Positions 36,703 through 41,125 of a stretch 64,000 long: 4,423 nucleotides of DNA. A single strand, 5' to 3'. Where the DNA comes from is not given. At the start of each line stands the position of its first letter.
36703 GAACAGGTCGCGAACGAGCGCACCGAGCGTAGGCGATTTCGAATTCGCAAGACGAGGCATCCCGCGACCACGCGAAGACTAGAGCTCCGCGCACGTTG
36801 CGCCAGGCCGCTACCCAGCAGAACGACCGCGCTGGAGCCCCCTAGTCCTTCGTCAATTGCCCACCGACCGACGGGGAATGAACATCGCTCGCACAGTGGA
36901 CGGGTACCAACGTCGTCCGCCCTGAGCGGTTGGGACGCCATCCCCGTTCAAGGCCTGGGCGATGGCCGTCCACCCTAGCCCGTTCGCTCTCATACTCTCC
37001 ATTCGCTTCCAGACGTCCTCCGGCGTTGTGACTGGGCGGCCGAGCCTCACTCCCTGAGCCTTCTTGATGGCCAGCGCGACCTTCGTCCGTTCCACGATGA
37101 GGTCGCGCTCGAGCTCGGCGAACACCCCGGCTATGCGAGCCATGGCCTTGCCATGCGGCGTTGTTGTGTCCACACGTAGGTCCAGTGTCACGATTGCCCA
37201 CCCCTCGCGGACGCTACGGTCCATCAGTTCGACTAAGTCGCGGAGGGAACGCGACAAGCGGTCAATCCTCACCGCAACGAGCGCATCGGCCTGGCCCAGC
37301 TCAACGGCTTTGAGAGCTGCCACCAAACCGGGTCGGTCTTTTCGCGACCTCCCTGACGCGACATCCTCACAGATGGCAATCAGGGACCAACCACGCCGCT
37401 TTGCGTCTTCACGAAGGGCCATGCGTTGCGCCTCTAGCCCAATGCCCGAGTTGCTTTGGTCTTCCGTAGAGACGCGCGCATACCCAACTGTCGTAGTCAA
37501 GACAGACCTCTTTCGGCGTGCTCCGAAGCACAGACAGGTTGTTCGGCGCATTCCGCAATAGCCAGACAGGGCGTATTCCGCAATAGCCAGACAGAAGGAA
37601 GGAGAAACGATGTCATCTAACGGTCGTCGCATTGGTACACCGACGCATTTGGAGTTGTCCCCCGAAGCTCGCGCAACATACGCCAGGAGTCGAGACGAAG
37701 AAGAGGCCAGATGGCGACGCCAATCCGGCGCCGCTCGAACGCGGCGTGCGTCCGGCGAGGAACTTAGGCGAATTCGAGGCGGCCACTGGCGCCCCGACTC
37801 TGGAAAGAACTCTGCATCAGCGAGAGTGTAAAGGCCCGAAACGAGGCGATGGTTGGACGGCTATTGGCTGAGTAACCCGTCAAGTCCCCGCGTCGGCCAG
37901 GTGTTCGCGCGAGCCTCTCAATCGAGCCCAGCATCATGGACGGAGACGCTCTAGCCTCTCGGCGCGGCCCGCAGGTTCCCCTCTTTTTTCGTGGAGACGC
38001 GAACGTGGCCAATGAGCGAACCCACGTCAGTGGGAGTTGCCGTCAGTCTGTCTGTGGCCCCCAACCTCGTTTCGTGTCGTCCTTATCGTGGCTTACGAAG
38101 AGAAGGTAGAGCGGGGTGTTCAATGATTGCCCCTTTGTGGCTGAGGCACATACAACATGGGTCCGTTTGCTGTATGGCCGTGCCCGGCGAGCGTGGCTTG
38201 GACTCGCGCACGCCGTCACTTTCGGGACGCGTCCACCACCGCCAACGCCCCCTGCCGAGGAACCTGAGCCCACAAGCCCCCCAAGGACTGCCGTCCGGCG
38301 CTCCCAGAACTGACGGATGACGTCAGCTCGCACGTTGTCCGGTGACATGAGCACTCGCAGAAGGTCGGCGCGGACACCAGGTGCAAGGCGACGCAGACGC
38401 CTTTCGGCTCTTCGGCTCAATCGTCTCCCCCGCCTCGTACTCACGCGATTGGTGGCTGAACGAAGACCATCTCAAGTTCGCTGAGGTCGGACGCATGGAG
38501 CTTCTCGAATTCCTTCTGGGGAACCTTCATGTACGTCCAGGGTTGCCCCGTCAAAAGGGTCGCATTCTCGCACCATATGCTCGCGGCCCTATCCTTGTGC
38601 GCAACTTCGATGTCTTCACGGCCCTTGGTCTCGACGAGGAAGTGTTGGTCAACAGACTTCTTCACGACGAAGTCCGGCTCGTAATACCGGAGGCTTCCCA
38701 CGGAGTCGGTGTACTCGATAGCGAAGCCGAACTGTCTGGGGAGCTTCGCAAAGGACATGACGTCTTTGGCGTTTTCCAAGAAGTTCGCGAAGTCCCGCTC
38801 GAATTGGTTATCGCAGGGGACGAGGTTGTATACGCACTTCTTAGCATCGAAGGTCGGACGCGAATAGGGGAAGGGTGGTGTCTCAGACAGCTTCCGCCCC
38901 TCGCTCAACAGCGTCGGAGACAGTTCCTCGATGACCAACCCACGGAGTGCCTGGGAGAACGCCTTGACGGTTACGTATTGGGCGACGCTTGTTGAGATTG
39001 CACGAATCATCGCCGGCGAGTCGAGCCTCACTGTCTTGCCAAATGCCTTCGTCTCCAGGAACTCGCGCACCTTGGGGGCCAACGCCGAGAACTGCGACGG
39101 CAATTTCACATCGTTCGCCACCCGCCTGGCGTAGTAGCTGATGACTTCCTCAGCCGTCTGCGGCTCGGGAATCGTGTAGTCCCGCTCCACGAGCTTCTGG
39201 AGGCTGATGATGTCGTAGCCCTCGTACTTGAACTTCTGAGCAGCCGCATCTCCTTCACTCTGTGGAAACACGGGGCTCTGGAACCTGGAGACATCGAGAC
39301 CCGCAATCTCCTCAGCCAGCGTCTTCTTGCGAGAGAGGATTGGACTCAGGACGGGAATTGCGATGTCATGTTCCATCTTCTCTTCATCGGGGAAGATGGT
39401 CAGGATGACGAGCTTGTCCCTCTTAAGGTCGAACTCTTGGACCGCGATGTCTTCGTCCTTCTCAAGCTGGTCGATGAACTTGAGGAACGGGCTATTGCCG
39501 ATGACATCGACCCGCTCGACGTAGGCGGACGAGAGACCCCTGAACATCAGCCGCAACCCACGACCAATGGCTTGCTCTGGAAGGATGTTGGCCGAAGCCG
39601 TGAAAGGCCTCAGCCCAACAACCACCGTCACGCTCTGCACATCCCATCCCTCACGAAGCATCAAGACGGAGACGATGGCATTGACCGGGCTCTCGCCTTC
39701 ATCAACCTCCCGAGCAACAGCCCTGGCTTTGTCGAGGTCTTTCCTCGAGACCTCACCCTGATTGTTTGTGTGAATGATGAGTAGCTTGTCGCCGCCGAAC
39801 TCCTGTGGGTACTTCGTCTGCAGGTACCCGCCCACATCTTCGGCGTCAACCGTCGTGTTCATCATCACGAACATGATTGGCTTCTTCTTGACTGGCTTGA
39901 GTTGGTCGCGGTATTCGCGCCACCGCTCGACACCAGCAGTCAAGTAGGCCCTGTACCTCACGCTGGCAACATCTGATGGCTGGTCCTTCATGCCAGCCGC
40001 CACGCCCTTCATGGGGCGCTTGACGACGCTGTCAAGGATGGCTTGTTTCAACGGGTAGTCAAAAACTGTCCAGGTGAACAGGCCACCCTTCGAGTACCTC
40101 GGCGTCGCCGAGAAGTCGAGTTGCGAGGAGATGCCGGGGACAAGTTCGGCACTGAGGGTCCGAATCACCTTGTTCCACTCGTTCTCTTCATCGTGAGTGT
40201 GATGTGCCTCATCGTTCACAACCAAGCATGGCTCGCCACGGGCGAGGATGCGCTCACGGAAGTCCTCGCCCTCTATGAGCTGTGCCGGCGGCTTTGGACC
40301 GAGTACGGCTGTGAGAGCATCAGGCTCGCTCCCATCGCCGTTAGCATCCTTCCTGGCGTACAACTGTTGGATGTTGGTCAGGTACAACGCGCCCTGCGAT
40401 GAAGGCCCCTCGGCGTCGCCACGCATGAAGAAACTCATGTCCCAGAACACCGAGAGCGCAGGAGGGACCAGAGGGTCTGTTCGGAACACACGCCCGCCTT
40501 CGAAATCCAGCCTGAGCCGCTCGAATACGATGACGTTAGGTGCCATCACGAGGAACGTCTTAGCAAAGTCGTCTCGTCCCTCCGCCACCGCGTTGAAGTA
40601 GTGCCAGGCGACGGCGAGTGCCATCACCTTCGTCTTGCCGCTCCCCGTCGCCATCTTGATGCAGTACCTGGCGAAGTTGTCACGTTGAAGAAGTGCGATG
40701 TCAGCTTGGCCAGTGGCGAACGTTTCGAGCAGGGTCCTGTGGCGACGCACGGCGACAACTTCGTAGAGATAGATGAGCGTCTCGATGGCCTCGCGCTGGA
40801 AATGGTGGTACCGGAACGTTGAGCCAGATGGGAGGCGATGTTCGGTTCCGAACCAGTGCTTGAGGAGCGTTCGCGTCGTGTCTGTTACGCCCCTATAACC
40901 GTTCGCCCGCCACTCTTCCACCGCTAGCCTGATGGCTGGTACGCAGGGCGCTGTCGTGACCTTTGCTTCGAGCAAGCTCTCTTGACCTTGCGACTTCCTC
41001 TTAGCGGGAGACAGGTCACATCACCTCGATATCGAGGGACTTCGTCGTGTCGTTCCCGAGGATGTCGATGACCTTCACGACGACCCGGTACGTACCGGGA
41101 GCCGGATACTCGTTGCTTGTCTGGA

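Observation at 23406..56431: tRNA-Leu(TAG) is split into halves 33 kb apart, and the island carries an intact replacement copy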

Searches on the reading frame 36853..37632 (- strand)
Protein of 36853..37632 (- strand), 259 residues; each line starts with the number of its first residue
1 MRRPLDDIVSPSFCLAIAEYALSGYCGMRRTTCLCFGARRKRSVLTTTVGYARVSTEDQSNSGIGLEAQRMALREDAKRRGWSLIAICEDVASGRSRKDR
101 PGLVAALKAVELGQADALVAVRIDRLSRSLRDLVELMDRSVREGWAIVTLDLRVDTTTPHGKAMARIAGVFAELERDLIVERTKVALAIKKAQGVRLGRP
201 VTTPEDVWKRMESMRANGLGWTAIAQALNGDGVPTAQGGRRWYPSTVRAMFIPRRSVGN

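Call 13: search_protein_families(library=pfam, proteins=[window:36853-37632:-], max_evalue=0.01)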
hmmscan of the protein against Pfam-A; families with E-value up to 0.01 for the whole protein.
window:36853-37632:- (259 aa): 2 families
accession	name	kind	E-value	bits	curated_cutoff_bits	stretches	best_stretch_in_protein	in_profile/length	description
PF00239.26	Resolvase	-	5.6e-39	134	23.3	1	49-195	2-144/145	Resolvase, N terminal domain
PF07508.19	Recombinase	-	4.3e-05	24.1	21.1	1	208-254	7-52/102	Recombinase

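Call 49: search_protein_families(library=ncbifam, proteins=[window:36853-37632:-], max_evalue=0.01)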
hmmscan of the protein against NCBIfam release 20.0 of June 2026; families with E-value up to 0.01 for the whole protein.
window:36853-37632:- (259 aa): 7 families
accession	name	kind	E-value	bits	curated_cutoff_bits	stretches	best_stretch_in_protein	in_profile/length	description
NF041201.1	recomb_XisF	equivalog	2e-21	76.5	375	1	49-194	2-140/465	fdxN element excision recombinase XisF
NF009949.0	PRK13413.1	equivalog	6.2e-16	58.7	272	1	49-203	3-151/203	master DNA invertase Mpi family serine-type recombinase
NF047343.1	SCCmet_CcrB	equivalog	7.5e-15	54.6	900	1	50-184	11-145/542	cassette chromosome recombinase CcrB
NF047347.1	SCCmet_CcrC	equivalog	1.4e-12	46.9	900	1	51-195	8-154/558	cassette chromosome recombinase CcrC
NF047344.1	SCCmet_CcrA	equivalog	9.2e-11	41.5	700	1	47-194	3-146/442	cassette chromosome recombinase CcrA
NF033518.0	transpos_IS607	equivalog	4.1e-10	39.5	110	1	40-135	48-139/187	IS607 family transposase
NF049883.1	resolv_YneB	equivalog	2.5e-07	30.4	175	1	49-178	3-130/211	YneB family resolvase-like protein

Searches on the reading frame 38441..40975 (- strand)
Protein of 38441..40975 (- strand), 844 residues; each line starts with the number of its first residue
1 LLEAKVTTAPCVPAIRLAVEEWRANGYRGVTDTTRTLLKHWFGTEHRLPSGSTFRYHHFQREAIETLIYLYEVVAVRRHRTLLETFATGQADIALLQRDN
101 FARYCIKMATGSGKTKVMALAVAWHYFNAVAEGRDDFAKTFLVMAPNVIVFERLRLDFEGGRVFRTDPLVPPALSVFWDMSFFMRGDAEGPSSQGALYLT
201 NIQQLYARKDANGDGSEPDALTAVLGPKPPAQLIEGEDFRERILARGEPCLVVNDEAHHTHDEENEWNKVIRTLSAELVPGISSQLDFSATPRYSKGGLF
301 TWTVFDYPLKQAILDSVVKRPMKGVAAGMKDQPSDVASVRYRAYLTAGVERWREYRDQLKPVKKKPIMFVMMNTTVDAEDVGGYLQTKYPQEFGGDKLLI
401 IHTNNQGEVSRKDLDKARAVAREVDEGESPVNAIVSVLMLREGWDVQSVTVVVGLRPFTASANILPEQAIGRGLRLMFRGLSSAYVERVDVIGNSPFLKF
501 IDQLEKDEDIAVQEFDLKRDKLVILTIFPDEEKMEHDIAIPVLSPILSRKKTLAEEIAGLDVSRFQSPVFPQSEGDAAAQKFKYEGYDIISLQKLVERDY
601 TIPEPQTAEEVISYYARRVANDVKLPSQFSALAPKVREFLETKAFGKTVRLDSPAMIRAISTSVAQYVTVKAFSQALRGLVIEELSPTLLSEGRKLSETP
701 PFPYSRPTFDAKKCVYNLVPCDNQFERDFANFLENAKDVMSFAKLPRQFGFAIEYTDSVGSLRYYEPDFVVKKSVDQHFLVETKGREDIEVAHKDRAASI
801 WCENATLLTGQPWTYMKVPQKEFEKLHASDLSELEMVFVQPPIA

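Call 13: search_protein_families(library=pfam, proteins=[window:38441-40975:-], max_evalue=0.01)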
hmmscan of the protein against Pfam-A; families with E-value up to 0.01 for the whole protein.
window:38441-40975:- (844 aa): 3 families
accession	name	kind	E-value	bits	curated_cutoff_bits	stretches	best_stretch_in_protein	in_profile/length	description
PF04851.21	ResIII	-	2.9e-16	60.3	22.5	1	58-293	6-163/164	Type III restriction enzyme, res subunit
PF19778.5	RE_endonuc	-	8.5e-09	35.7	23.4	1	713-805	2-92/108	Endonuclease domain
PF00270.35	DEAD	-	3e-05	24.2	26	0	104-146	17-53/167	DEAD/DEAH box helicase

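Call 64: search_protein_families(library=padloc, proteins=[window:38441-40975:-], max_evalue=0.001)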
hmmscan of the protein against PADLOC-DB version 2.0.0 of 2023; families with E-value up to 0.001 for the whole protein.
window:38441-40975:- (844 aa): 4 families
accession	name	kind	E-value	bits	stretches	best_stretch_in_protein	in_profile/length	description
PDLC03648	REase_III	-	1.4e-25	87.6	2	300-511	178-390/871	Type III restriction enzyme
PDLC03647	REase_III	-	1.8e-12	44.3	2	710-785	864-936/989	Type III restriction enzyme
PDLC03658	mREase_IV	-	7.3e-05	18.7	1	428-495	499-561/953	Type IV methyl-directed restriction enzyme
PDLC03649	REase_III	-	9.2e-05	18.5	0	434-478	498-540/973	Type III restriction enzyme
